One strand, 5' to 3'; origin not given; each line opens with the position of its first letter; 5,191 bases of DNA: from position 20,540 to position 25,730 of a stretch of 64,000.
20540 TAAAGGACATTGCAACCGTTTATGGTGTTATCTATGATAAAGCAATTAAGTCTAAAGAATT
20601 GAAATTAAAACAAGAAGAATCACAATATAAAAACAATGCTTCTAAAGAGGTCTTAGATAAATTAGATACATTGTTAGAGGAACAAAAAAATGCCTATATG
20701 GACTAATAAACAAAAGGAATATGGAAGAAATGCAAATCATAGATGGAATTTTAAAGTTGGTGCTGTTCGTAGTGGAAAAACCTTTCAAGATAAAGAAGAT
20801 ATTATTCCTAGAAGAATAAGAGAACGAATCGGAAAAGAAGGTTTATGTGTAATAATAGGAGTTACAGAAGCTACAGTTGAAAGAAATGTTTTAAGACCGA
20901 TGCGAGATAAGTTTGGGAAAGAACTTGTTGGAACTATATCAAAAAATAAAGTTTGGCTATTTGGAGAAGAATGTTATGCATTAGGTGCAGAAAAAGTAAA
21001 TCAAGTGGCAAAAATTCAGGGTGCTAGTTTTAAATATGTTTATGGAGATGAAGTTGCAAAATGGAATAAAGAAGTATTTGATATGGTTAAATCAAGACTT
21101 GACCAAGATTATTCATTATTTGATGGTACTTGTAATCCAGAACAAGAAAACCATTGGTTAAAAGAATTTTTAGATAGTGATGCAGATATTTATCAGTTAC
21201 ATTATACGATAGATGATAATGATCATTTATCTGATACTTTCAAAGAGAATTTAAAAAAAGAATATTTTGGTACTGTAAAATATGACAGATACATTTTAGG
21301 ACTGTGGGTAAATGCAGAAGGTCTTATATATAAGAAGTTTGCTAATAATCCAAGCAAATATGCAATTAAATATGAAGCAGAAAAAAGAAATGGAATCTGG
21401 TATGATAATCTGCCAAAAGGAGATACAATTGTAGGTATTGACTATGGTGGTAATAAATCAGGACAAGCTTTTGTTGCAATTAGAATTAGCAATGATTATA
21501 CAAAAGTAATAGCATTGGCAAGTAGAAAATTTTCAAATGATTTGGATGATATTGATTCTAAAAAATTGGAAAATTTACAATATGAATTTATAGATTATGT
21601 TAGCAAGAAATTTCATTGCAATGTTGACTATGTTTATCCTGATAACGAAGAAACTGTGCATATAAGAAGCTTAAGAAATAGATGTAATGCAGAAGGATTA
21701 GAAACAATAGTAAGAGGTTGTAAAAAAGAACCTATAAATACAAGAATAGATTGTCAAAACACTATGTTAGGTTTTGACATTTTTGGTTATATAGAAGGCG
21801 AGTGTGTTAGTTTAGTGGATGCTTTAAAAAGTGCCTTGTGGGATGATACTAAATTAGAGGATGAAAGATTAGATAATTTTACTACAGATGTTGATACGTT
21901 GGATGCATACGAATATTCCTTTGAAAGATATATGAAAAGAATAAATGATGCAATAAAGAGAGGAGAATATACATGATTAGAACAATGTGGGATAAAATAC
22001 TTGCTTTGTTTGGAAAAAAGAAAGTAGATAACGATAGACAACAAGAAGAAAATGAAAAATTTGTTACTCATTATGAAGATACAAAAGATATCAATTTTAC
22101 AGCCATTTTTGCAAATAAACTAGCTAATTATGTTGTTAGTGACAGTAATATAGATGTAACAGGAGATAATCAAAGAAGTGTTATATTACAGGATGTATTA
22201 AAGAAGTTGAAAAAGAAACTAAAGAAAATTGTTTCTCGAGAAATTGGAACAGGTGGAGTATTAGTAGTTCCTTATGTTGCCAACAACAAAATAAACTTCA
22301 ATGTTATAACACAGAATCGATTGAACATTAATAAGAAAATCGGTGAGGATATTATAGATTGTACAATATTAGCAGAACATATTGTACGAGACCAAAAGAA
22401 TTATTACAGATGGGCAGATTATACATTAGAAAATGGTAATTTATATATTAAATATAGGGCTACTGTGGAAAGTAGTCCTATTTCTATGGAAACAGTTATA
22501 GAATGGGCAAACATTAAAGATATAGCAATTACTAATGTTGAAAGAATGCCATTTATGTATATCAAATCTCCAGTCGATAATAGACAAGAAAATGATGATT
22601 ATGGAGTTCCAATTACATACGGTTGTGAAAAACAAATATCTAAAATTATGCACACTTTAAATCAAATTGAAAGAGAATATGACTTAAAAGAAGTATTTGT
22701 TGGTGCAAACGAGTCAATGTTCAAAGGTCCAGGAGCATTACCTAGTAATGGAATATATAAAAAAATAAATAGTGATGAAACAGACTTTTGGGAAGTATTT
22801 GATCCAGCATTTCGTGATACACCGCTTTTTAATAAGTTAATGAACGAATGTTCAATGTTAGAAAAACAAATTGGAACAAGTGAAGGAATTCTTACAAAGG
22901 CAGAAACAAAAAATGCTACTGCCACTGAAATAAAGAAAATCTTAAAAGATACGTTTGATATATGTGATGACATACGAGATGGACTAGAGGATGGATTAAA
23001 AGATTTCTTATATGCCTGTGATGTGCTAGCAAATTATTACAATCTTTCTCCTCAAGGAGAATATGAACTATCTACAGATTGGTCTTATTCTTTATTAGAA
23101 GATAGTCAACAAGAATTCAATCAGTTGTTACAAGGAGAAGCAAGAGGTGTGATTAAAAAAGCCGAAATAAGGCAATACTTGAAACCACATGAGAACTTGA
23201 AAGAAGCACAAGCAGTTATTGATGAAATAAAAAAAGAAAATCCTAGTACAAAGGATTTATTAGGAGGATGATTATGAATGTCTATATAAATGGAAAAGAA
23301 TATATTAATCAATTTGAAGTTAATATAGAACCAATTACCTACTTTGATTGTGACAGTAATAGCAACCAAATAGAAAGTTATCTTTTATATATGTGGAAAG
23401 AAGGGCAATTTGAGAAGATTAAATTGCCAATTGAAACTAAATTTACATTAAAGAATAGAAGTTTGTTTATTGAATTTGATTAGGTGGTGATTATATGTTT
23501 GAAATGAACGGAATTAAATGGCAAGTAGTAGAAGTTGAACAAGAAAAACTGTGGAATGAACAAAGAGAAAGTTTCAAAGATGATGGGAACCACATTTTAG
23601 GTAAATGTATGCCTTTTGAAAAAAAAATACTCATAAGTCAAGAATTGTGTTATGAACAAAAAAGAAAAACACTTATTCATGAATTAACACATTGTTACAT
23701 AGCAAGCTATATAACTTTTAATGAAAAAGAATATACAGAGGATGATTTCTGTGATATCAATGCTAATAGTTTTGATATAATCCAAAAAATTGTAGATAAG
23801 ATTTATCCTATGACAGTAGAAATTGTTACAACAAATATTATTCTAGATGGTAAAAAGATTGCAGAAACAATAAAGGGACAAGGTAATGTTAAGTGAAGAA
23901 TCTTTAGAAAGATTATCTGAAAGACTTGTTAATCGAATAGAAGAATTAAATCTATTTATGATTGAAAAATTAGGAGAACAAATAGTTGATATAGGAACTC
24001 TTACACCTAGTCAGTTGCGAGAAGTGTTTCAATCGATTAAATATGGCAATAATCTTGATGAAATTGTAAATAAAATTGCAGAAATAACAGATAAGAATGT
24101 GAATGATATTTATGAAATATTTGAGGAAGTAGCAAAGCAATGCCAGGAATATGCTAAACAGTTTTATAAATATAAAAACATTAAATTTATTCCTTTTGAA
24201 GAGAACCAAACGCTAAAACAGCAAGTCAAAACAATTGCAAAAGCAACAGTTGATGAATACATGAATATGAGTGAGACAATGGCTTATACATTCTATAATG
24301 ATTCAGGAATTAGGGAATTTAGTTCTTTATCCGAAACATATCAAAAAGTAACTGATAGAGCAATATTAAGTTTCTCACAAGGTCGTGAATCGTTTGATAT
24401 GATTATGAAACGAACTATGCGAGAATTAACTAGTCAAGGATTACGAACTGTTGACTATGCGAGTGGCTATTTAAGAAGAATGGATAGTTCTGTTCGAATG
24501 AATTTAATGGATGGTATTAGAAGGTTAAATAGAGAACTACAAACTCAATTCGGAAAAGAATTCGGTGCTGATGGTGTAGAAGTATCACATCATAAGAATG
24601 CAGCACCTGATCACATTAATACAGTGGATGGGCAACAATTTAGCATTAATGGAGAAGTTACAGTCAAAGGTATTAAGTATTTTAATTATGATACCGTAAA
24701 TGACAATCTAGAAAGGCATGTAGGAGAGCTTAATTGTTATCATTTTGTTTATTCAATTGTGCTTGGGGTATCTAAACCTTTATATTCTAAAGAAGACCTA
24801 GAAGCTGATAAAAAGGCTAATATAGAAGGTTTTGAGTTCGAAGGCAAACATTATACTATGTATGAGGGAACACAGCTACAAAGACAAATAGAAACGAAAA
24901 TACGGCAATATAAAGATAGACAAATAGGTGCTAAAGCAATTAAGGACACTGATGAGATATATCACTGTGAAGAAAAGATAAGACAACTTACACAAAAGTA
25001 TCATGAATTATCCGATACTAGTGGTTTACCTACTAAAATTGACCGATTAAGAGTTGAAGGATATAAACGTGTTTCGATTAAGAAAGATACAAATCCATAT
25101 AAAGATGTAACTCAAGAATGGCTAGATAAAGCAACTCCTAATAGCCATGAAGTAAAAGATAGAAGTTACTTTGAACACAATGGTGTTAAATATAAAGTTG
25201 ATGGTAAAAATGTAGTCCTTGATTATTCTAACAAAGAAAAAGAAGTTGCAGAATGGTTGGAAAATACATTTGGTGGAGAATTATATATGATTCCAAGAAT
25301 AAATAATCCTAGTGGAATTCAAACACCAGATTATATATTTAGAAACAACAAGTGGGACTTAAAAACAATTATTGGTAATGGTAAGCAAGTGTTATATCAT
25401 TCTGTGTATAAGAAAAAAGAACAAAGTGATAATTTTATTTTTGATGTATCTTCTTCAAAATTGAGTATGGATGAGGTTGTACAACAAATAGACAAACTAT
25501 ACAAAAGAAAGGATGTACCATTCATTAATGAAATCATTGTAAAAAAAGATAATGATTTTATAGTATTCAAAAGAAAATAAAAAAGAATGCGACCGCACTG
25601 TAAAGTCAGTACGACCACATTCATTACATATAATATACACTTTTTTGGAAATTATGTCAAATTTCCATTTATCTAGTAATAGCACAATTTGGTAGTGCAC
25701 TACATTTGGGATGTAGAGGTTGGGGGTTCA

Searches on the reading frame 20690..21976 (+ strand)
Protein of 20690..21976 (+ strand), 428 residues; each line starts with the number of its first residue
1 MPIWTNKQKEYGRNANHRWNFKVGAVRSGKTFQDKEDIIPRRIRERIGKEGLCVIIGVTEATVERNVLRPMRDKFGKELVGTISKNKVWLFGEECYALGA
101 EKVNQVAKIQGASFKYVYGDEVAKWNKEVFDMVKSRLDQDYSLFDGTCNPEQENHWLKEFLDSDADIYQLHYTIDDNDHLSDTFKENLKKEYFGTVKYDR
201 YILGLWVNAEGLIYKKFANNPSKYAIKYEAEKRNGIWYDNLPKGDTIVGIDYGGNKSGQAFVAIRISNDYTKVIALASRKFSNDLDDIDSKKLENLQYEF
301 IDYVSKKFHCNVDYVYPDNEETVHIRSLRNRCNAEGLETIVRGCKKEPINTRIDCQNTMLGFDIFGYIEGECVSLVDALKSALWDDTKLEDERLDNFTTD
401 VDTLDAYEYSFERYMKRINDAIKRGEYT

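Call 110: search_protein_families(library=pfam, proteins=[window:20690-21976:+], max_evalue=0.00001)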
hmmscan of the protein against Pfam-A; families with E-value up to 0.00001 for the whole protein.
window:20690-21976:+ (428 aa): 1 family
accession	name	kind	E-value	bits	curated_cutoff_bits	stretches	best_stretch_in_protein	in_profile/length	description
PF03237.21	Terminase_6N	-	5.1e-11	43.1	22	1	85-216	68-210/215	Terminase large subunit, T4likevirus-type, N-terminal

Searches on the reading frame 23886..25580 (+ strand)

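Call 110: search_protein_families(library=pfam, proteins=[window:23886-25580:+], max_evalue=0.00001)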
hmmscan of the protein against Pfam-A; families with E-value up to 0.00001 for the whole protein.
window:23886-25580:+ (564 aa): 2 families
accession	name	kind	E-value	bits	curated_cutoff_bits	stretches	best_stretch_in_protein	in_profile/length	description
PF06152.16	Phage_min_cap2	-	2.2e-53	182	26.3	1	2-374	1-363/366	Phage minor capsid protein 2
PF18451.7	CdiA_C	-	7.2e-13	49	26.6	1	480-556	2-79/81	Contact-dependent growth inhibition CdiA C-terminal domain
